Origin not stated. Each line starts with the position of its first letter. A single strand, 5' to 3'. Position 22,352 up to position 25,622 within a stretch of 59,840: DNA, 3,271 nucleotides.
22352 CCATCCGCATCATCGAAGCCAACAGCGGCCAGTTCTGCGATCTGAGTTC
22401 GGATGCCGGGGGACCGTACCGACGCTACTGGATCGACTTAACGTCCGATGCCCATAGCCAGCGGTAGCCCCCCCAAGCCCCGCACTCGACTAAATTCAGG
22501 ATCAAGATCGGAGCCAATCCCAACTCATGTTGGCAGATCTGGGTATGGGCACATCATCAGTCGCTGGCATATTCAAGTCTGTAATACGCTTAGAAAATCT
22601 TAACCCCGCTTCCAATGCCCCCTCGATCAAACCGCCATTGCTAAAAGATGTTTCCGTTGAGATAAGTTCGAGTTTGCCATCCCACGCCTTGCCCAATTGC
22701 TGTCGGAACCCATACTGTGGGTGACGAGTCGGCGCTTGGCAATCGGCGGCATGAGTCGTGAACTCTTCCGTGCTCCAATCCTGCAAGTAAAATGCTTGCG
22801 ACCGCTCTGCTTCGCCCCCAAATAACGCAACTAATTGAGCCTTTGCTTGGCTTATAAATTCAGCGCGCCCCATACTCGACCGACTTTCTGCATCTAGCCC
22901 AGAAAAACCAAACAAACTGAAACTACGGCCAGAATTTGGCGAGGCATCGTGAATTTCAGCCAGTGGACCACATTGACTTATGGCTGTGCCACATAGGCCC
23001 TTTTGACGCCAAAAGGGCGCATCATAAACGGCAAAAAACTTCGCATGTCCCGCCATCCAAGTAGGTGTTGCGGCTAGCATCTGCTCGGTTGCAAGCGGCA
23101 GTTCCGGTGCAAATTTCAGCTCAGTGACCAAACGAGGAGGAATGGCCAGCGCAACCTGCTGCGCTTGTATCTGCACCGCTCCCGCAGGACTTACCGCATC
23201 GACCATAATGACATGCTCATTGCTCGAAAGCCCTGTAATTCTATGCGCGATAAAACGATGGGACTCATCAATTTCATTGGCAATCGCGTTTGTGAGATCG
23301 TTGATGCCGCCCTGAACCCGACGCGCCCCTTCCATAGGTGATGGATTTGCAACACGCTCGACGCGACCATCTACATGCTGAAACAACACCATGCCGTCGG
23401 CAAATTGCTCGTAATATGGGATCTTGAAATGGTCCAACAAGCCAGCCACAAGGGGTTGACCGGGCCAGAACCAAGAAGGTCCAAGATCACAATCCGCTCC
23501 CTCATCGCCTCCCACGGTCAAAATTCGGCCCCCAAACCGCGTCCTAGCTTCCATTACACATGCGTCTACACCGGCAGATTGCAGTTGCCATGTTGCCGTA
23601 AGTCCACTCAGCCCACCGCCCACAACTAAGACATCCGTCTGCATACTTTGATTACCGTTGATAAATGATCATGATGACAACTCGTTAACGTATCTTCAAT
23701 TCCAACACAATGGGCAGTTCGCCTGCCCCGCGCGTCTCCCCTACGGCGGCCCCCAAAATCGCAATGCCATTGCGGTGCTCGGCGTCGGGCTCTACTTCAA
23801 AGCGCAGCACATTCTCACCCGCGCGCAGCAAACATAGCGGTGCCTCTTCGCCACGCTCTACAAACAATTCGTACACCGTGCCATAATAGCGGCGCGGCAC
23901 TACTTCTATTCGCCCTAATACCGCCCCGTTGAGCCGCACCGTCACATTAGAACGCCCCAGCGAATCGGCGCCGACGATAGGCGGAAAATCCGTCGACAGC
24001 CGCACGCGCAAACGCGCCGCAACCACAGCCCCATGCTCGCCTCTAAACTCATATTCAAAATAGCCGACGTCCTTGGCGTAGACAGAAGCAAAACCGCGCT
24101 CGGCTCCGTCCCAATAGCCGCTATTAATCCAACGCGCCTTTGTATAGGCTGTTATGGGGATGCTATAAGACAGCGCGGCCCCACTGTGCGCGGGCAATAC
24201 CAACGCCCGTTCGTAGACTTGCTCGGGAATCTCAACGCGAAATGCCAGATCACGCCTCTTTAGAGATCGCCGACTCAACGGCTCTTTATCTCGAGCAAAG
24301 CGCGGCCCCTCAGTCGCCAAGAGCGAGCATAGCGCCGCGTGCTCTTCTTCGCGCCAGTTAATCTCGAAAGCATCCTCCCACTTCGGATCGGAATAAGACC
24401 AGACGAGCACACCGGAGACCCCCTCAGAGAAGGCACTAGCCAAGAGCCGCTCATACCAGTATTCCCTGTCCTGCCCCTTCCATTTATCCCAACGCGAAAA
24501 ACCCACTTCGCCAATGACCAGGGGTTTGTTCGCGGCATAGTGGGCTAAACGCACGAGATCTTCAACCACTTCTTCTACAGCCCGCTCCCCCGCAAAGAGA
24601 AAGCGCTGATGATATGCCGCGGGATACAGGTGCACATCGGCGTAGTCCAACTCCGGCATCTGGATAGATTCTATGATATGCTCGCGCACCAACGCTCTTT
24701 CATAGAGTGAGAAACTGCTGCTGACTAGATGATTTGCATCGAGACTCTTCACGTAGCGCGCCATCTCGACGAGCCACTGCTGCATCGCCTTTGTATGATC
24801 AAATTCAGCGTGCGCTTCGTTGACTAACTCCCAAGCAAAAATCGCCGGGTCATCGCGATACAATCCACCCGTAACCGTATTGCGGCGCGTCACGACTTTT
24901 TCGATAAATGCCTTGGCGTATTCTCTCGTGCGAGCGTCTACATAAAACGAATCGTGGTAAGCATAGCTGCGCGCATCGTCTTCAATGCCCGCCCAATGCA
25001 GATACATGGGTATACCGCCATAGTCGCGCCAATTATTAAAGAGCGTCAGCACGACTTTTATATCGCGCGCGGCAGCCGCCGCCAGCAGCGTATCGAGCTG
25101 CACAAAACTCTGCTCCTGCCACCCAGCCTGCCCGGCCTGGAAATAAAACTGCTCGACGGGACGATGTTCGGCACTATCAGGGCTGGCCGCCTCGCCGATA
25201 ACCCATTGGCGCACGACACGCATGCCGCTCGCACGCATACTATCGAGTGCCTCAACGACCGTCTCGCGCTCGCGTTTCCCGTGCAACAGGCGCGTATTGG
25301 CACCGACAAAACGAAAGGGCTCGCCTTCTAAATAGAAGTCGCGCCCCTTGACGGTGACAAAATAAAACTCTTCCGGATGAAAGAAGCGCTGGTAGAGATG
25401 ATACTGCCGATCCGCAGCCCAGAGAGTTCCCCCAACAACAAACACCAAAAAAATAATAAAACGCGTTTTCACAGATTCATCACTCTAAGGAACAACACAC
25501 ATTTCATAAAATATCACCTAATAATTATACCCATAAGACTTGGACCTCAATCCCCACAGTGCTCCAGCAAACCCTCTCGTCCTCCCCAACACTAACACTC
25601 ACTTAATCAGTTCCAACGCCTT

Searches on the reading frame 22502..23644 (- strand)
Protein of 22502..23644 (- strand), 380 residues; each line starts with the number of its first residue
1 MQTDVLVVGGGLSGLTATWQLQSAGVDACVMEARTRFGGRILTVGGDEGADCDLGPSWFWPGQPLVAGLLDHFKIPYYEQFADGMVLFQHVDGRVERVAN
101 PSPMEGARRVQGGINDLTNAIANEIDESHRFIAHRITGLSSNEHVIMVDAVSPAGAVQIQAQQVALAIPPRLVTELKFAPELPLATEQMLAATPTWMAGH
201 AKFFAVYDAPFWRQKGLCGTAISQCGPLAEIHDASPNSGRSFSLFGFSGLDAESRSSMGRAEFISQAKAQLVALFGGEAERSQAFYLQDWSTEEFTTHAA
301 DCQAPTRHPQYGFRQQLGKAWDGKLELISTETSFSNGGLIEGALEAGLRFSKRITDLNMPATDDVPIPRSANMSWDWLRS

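Call 7: search_protein_families(library=pfam, proteins=[window:22502-23644:-], max_evalue=0.01)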
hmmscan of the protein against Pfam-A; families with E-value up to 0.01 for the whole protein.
window:22502-23644:- (380 aa): 8 families
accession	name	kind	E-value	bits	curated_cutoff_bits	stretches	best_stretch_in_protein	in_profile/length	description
PF01593.30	Amino_oxidase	-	1.1e-29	104.5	19.8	2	105-354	194-442/443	Flavin containing amine oxidoreductase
PF13450.12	NAD_binding_8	-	6.7e-14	52.4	21.9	1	7-73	1-68/68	NAD(P)-binding Rossmann-like domain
PF00890.30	FAD_binding_2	-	2.5e-05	24.1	20.4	1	4-40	1-37/414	FAD binding domain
PF01494.25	FAD_binding_3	-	3.7e-05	23.6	22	1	2-35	1-34/349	FAD binding domain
PF01946.23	Thi4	-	4.2e-05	23.3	26.2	1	1-42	16-58/235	Thi4 family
PF01266.30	DAO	-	6.1e-05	23.1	27.9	1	4-38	1-35/353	FAD dependent oxidoreductase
PF12831.13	FAD_oxidored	-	0.00014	21.7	27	1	4-41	1-38/416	FAD dependent oxidoreductase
PF03486.20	HI0933_like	-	0.00066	19.6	50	1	4-46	2-44/244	HI0933-like protein Rossmann domain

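Call 8: search_protein_families(library=ncbifam, proteins=[window:22502-23644:-], max_evalue=0.01)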
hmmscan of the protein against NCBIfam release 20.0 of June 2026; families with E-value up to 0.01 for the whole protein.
window:22502-23644:- (380 aa): 43 families (the best 25 are shown)
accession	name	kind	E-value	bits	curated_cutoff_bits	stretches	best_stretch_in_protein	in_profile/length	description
TIGR02734.1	crtI_fam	subfamily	4.9e-10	38.7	238.1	1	5-59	1-54/504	phytoene desaturase family protein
TIGR03467.1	HpnE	equivalog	3.3e-09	36.6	283.05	1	5-44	1-40/430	hydroxysqualene dehydroxylase HpnE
TIGR00562.1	proto_IX_ox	equivalog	1.5e-08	33.7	97.85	1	2-59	2-60/470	protoporphyrinogen oxidase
NF058655.1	CrtID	equivalog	2.3e-08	33.3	640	1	5-60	1-55/478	bifunctional phytoene desaturase/3,4-desaturase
NF005560.0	PRK07233.1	equivalog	1.7e-06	27.2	252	1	4-40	2-38/435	hypothetical protein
NF008841.0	PRK11883.1-1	equivalog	4.6e-06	25.8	517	1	3-59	4-62/453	protoporphyrinogen oxidase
NF045637.1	carotdesatCrtDProt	equivalog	4.9e-06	25.3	580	1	5-57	1-52/485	1-hydroxycarotenoid 3,4-desaturase CrtD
TIGR00292.1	TIGR00292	equivalog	1e-05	24.9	148.3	1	1-42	20-61/254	sulfide-dependent adenosine diphosphate thiazole synthase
NF009410.0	PRK12771.1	subfamily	1.3e-05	23.9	516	1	4-40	140-176/566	NAD(P)-binding protein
NF008845.0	PRK11883.1-5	equivalog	1.6e-05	23.4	560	1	2-56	4-63/468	protoporphyrinogen oxidase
NF041087.1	bile_acid_BaiCD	equivalog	2.8e-05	22.5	825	1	4-45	382-423/642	bile acid Fe-S flavoenzyme BaiCD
NF005548.0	PRK07208.1-4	equivalog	6.9e-05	21.6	389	1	2-61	3-61/488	hypothetical protein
NF042421.1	hydcarot_desat_CrtD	equivalog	0.00014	20.4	500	1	5-73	4-70/487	1-hydroxycarotenoid 3,4-desaturase CrtD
NF004780.0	PRK06126.1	subfamily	0.00017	20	445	1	2-34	8-40/552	hypothetical protein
NF005313.0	PRK06847.1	subfamily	0.0002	20.4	372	1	3-35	5-37/375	hypothetical protein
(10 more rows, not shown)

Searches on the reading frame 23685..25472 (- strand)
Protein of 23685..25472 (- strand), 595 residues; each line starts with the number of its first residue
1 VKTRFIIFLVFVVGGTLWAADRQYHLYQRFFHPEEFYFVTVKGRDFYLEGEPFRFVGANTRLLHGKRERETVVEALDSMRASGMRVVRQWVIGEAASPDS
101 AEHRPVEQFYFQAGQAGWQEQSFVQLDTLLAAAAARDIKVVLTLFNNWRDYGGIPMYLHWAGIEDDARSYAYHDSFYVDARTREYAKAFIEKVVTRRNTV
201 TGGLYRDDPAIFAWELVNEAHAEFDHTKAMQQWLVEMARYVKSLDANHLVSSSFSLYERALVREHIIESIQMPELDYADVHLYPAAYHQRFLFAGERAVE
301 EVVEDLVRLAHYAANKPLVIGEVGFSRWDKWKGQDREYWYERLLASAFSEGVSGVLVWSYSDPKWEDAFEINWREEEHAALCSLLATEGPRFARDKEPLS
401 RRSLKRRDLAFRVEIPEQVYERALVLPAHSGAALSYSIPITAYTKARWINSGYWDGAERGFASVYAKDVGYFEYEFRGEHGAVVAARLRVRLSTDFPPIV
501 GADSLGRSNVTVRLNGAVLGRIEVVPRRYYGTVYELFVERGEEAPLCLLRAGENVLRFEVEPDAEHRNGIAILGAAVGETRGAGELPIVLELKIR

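Call 7: search_protein_families(library=pfam, proteins=[window:23685-25472:-], max_evalue=0.01)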
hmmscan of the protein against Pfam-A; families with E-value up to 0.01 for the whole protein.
window:23685-25472:- (595 aa): 1 family
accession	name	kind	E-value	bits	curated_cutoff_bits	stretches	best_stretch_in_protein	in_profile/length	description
PF00150.24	Cellulase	-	4e-08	33.5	23.5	1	50-344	5-257/272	Cellulase (glycosyl hydrolase family 5)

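Call 8: search_protein_families(library=ncbifam, proteins=[window:23685-25472:-], max_evalue=0.01)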
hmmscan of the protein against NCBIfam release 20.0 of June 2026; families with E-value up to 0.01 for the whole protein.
window:23685-25472:- (595 aa): 1 family
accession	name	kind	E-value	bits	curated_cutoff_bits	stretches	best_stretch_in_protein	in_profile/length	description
NF041462.1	GalA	equivalog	0.0086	14.2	900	0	205-323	390-500/763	beta-galactosidase GalA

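Call 25: search_protein_families(library=padloc, proteins=[window:23685-25472:-], max_evalue=0.01)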
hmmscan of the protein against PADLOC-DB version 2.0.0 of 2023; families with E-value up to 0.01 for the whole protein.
window:23685-25472:- (595 aa): 0 families
